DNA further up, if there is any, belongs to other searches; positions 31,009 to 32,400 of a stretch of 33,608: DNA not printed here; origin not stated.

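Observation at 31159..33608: ACP - MaoC hydratase - SDR - GNAT/FemAB-like module heading the NulO operon: candidate carrier-protein-dependent (hydroxy)acyl decoration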

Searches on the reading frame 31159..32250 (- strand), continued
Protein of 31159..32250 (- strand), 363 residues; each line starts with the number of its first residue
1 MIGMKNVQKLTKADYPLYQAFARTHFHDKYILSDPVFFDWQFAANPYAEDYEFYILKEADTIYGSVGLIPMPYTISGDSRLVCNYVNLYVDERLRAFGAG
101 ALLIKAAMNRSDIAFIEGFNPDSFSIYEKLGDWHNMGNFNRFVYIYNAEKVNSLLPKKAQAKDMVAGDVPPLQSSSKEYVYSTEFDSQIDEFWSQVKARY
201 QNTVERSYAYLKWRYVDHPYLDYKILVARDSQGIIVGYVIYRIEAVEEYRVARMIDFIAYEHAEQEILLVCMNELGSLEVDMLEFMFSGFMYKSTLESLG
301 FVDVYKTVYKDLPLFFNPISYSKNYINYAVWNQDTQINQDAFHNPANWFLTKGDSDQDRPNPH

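Call 49: search_protein_families(library=pfam, proteins=[L021:1903-5157:+, L018:3213-4574:+, L056:6546-7799:+, L056:304-1524:+, L056:1597-3438:+, L056:3479-5488:+, L056:12186-13061:+, L014:11985-13073:+, L006:3102-3863:+, L001:18105-19604:+], max_evalue=0.001)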
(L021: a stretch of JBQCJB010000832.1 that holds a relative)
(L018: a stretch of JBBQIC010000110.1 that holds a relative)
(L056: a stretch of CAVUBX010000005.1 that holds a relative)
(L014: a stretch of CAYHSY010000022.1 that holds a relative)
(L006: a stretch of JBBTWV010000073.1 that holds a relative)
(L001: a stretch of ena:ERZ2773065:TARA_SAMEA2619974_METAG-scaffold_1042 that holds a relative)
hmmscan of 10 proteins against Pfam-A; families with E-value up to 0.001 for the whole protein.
L021:1903-5157:+ (1084 aa): 5 families
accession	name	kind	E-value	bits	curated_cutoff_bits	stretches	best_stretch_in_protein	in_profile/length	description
PF00583.31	Acetyltransf_1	-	3.2e-11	43.9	20.7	1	754-848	25-116/116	Acetyltransferase (GNAT) family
PF13508.13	Acetyltransf_7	-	3.5e-06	27.7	27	1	774-849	10-83/84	Acetyltransferase (GNAT) domain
PF13527.13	Acetyltransf_9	-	0.00016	22.1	25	1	741-848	21-124/127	Acetyltransferase (GNAT) domain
PF21211.3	FkbH_N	-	0.00019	21.8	27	1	81-242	27-180/192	FkbH, N-terminal domain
PF00550.31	PP-binding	-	0.00048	20.8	20.8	1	641-706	1-65/67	Phosphopantetheine attachment site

L018:3213-4574:+ (453 aa): 2 families
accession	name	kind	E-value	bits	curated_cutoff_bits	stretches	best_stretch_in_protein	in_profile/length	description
PF00583.31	Acetyltransf_1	-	1.3e-06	29.1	20.7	0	131-228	11-116/116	Acetyltransferase (GNAT) family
PF13527.13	Acetyltransf_9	-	7.8e-06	26.4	25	1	134-202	31-96/127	Acetyltransferase (GNAT) domain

L056:6546-7799:+ (417 aa): 6 families
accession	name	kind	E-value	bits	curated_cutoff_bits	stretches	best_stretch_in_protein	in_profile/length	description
PF13561.12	adh_short_C2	-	3.3e-56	190.9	27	1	180-415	4-235/236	Enoyl-(Acyl carrier protein) reductase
PF00106.31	adh_short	-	1.3e-45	155.7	26.6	1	174-366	2-190/195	short chain dehydrogenase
PF01575.25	MaoC_dehydratas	-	1.2e-21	77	27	1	34-140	7-116/123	MaoC like domain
PF08659.16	KR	-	2.8e-08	34.3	22.6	1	177-292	5-121/180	KR domain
PF23441.1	SDR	-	3.5e-07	30.3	27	1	176-364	11-200/258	SDR-like rossmann domain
PF13452.11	FAS1_DH_region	-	4.4e-07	30.5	22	1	40-151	11-131/132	FAS1-like, dehydratase domain region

L056:304-1524:+ (406 aa): 3 families
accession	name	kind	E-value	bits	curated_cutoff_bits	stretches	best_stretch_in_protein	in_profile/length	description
PF02563.21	Poly_export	-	7.7e-23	80.9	28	1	117-191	2-76/77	Polysaccharide biosynthesis/export protein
PF22461.2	SLBB_2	-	2.3e-17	63.3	27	2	297-379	2-79/79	SLBB domain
PF10531.15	SLBB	-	1.9e-10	40.8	27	1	199-242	2-46/55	SLBB domain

L056:1597-3438:+ (613 aa): 1 family
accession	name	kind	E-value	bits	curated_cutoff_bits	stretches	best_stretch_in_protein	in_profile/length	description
PF03544.19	TonB_C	-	2.3e-18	66.8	24.6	1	537-612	2-79/79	Gram-negative bacterial TonB protein C-terminal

L056:3479-5488:+ (669 aa): 9 families
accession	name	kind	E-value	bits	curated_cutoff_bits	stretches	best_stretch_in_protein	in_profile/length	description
PF02719.21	Polysacc_synt_2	-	1.2e-121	405.8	20.2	1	323-607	1-290/293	Polysaccharide biosynthesis protein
PF01370.27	Epimerase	-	6e-19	68.8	20.9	1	323-539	1-232/240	NAD dependent epimerase/dehydratase family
PF16363.11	GDP_Man_Dehyd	-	4.9e-13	49.7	27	1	324-447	1-130/332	GDP-mannose 4,6 dehydratase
PF13727.12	CoA_binding_3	-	1.7e-12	48.1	25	1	101-278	9-175/175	CoA-binding domain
PF01073.25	3Beta_HSD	-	1.4e-11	44.4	22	1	324-452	1-122/280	3-beta hydroxysteroid dehydrogenase/isomerase family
PF04321.23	RmlD_sub_bind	-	1.4e-10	41.2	27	1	322-448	2-103/287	RmlD substrate binding domain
PF00106.31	adh_short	-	4.6e-06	26.7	26.6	1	323-405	3-87/195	short chain dehydrogenase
PF08659.16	KR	-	0.00011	22.7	22.6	1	323-447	3-137/180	KR domain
PF07993.18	NAD_binding_4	-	0.00028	20.6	20.1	1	325-464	1-154/258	Male sterility protein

L056:12186-13061:+ (291 aa): 1 family
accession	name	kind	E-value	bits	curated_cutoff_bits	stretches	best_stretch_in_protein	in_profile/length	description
PF01061.29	ABC2_membrane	-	1.5e-21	77.4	26.9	1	45-251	2-210/211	ABC-2 type transporter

L014:11985-13073:+ (362 aa): 5 families
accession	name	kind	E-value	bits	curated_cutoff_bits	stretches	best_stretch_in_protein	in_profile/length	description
PF01408.29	GFO_IDH_MocA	-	2.2e-07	32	24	1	4-129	3-119/120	Oxidoreductase family, NAD-binding Rossmann fold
PF22725.1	GFO_IDH_MocA_C3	-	6.5e-07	29.8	27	1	139-271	2-123/124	GFO/IDH/MocA C-terminal domain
PF02254.24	TrkA_N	-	7.3e-05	23.5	23.8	1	6-95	3-89/116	TrkA-N domain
PF02737.24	3HCDH_N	-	0.00029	21.2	22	1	4-44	2-42/180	3-hydroxyacyl-CoA dehydrogenase, NAD binding domain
PF13478.12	XdhC_C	-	0.0007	20.5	29.7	0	6-40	3-39/125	XdhC Rossmann domain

L006:3102-3863:+ (253 aa): 1 family
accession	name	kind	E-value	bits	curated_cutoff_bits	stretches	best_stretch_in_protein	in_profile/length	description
PF13578.12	Methyltransf_24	-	0.0004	21.7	26.3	1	73-214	2-104/105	Methyltransferase domain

L001:18105-19604:+ (499 aa): 2 families
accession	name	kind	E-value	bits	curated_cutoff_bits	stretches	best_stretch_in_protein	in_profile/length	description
PF02366.24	PMT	-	4.9e-08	33.3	22.7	1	90-217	83-205/245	Dolichyl-phosphate-mannose-protein mannosyltransferase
PF13231.12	PMT_2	-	3.1e-05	24.7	26.1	1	78-234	10-160/160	Dolichyl-phosphate-mannose-protein mannosyltransferase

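Call 60: search_protein_representatives(alignment_id=A1)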
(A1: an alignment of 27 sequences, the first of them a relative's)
Query: 27 sequences, 363 profile positions. Proteins with E-value up to 0.001 (for the whole library): 15092; up to 1e-10: 6921; up to 1e-30: 1092. The best 150 are listed.
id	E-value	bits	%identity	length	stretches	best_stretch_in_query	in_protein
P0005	2.6e-126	438.1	-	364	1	2-363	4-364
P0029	1.1e-114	399.8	-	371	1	2-362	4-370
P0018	9.3e-110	383.6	-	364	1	4-361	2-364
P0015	7.4e-109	380.6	-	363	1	3-362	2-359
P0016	3.7e-108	378.4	-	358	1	4-362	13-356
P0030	1.0e-107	376.9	-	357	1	1-362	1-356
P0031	1.0e-106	373.6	-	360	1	2-362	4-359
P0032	1.6e-104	366.4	-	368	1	4-361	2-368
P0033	4.0e-102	358.5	-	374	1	2-363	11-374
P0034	3.7e-100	352.0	-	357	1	2-362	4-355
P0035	5.8e-100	351.4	-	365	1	4-361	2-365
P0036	3.3e-99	348.9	-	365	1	3-362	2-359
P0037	2.9e-96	339.2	-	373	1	4-363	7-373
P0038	4.2e-96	338.7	-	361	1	2-363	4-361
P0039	1.1e-95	337.3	-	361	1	1-362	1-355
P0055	3.9e-87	309.2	-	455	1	7-361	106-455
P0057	6.9e-87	308.4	-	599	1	8-361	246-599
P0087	2.2e-78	280.4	-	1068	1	7-361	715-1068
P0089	3.4e-78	279.8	-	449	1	8-360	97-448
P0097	9.6e-77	275.0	-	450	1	6-361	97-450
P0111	2.2e-74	267.2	-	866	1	12-361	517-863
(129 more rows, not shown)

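Call 67: find_homologous_proteins(query=L010:2617-3708:+, max_evalue=0.00001)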
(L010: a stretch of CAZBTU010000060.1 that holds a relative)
Query L010:2617-3708:+ (363 aa): 13 proteins with E <= 0.00001 among 4104 candidates.
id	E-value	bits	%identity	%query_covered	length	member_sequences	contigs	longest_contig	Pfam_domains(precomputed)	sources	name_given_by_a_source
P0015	6.0e-222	754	88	100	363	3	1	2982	-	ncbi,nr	ncbi:GNAT family N-acetyltransferase [Candidatus Woesebacteria bacterium]|nr:GNAT family N-acetyltra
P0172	2.2e-74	269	35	99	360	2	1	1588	-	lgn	-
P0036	4.7e-74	267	38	99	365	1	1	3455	-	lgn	-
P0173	1.2e-71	260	38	99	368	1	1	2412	-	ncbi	-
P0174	1.4e-70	256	35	99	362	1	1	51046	PF00583.32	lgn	-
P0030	1.2e-62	230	34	98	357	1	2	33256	-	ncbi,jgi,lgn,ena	-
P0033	4.2e-44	169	31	97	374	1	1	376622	PF00583.32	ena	-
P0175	1.0e-32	131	27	98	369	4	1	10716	PF13508.14,PF00583.32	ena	-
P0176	1.0e-31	128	30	96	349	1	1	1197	-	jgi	jgi:hypothetical protein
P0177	1.1e-28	118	29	97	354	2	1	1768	PF13527.14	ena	-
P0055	3.9e-23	100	24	98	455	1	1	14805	-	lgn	-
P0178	5.1e-17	80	27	96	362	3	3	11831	-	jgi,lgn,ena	-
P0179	3.6e-15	74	27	97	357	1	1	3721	-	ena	-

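Call 70: find_homologous_proteins(query=A3, max_evalue=1e-10)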
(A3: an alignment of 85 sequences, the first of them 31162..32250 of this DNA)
Query A3 (85 sequences) (363 aa, profile of the alignment): 109 proteins with E <= 1e-10 among 5758 candidates.
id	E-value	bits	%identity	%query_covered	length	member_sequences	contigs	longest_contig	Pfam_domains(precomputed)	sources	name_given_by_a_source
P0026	8.9e-129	448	23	98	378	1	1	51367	-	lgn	-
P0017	1.1e-119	418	31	84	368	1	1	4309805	-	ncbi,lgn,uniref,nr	ncbi:hypothetical protein [Heyndrickxia vini]|uniref:N-acetyltransferase domain-containing protein n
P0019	1.5e-114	401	29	83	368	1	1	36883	PF00583.32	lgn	-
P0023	5.3e-110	386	24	92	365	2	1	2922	-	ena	-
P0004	4.5e-109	383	45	99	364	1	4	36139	PF13508.14,PF00583.32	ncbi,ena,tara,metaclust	tara:strand:- start:4507 stop:5601 length:1095 start_codon:yes stop_codon:yes gene_type:complete|met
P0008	4.3e-107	377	35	98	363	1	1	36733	-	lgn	-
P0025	2.7e-106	374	26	98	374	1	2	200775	-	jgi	-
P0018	4.5e-106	373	27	98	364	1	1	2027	-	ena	-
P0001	3.4e-104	367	100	100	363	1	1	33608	-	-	-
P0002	8.2e-104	366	45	98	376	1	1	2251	PF13508.14,PF13527.14,PF00583.32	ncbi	-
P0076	4.4e-103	364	24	98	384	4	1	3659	PF13527.14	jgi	jgi:Acetyltransferase (GNAT) domain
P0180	3.7e-101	357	23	98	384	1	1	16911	PF13508.14,PF13527.14,PF00583.32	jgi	jgi:GNAT superfamily N-acetyltransferase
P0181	1.4e-100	355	23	98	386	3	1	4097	PF13527.14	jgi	jgi:Acetyltransferase (GNAT) domain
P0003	1.0e-99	352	46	99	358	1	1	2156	PF13508.14,PF00583.32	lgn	-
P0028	1.9e-99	352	25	90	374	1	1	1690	-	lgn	-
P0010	1.8e-97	345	33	97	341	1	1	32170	PF00583.32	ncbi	-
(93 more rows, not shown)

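Call 77: find_related_loci(query=window:31159-32250:-, collection=metagenome_contigs, flank=10000)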
Query window:31159-32250:- (363 aa) in metagenome_contigs; peptide patterns used: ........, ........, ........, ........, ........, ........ (x = any residue, [..] = any of these).
63 stretches matched a pattern, but none encodes a relative of the query by tblastn (E <= 1e-3).

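Call 78: search_protein_families(library=pfam, proteins=[P0087, P0111, P0057, P0055, P0089, P0097, L019:9677-11038:+], max_evalue=0.01)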
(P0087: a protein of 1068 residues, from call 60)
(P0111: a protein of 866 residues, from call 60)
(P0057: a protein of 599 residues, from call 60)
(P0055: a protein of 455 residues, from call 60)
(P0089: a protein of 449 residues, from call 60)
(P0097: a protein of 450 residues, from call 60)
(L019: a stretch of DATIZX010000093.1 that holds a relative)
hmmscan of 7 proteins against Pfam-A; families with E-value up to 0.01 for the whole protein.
P0087 (1068 aa): 6 families
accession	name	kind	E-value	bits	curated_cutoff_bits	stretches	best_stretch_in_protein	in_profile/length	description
PF00583.31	Acetyltransf_1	-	6.7e-11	42.9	20.7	2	747-820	27-88/116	Acetyltransferase (GNAT) family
PF21211.3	FkbH_N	-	4.3e-08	33.7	27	1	67-234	26-185/192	FkbH, N-terminal domain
PF13527.13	Acetyltransf_9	-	8.2e-07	29.5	25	1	736-817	19-98/127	Acetyltransferase (GNAT) domain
PF13508.13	Acetyltransf_7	-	1.4e-06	29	27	0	761-841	4-82/84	Acetyltransferase (GNAT) domain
PF00702.32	Hydrolase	-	0.0025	18.7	26.4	0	282-365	99-183/191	haloacid dehalogenase-like hydrolase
PF00550.31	PP-binding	-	0.0025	18.5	20.8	0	633-697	1-64/67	Phosphopantetheine attachment site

P0111 (866 aa): 4 families
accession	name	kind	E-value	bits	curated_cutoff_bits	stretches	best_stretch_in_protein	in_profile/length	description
PF00501.34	AMP-binding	-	7e-74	249.3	29.9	1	16-364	5-384/384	AMP-binding enzyme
PF13193.12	AMP-binding_C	-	6.4e-21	75.5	24.5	1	414-492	1-76/76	AMP-binding enzyme C-terminal domain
PF00583.31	Acetyltransf_1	-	1.2e-07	32.4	20.7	1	537-613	21-85/116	Acetyltransferase (GNAT) family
PF13508.13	Acetyltransf_7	-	0.00011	23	27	1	560-614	7-54/84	Acetyltransferase (GNAT) domain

P0057 (599 aa): 4 families
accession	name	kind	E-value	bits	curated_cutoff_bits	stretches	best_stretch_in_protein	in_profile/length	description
PF00583.31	Acetyltransf_1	-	2.5e-11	44.3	20.7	1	293-347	37-85/116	Acetyltransferase (GNAT) family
PF13508.13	Acetyltransf_7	-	3.7e-07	30.9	27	0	300-349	13-55/84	Acetyltransferase (GNAT) domain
PF00550.31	PP-binding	-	9.3e-05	23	20.8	1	162-225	1-63/67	Phosphopantetheine attachment site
PF13527.13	Acetyltransf_9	-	0.00034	21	25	1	295-338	46-89/127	Acetyltransferase (GNAT) domain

P0055 (455 aa): 3 families
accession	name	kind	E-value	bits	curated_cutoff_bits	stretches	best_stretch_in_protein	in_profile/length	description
PF13673.13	Acetyltransf_10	-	0.0015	18.9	23.6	1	140-232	23-110/128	Acetyltransferase (GNAT) domain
PF00550.31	PP-binding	-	0.0017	19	20.8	1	7-73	2-67/67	Phosphopantetheine attachment site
PF13508.13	Acetyltransf_7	-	0.0066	17.2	27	0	152-204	7-53/84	Acetyltransferase (GNAT) domain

P0089 (449 aa): 3 families
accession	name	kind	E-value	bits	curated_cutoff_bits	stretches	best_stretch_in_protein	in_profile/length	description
PF00583.31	Acetyltransf_1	-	1.1e-06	29.3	20.7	0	281-354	4-70/116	Acetyltransferase (GNAT) family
PF00550.31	PP-binding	-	0.0003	21.4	20.8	1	14-77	1-63/67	Phosphopantetheine attachment site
PF13527.13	Acetyltransf_9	-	0.0013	19.2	25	1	132-196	32-96/127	Acetyltransferase (GNAT) domain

P0097 (450 aa): 4 families
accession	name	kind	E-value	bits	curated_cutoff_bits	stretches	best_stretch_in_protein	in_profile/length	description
PF13527.13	Acetyltransf_9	-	8.7e-08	32.7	25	1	97-224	3-124/127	Acetyltransferase (GNAT) domain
PF00583.31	Acetyltransf_1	-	2.8e-05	24.8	20.7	1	141-199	31-84/116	Acetyltransferase (GNAT) family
PF00550.31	PP-binding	-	0.00016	22.3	20.8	1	10-68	2-59/67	Phosphopantetheine attachment site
PF13508.13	Acetyltransf_7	-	0.00085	20.1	27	0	145-203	5-56/84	Acetyltransferase (GNAT) domain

L019:9677-11038:+ (453 aa): 3 families
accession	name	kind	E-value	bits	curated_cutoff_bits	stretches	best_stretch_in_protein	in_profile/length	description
PF13527.13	Acetyltransf_9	-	4.9e-08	33.5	25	1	98-199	6-100/127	Acetyltransferase (GNAT) domain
PF00583.31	Acetyltransf_1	-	1e-06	29.5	20.7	1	106-220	5-115/116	Acetyltransferase (GNAT) family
PF00550.31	PP-binding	-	1.6e-06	28.7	20.8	1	14-77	1-63/67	Phosphopantetheine attachment site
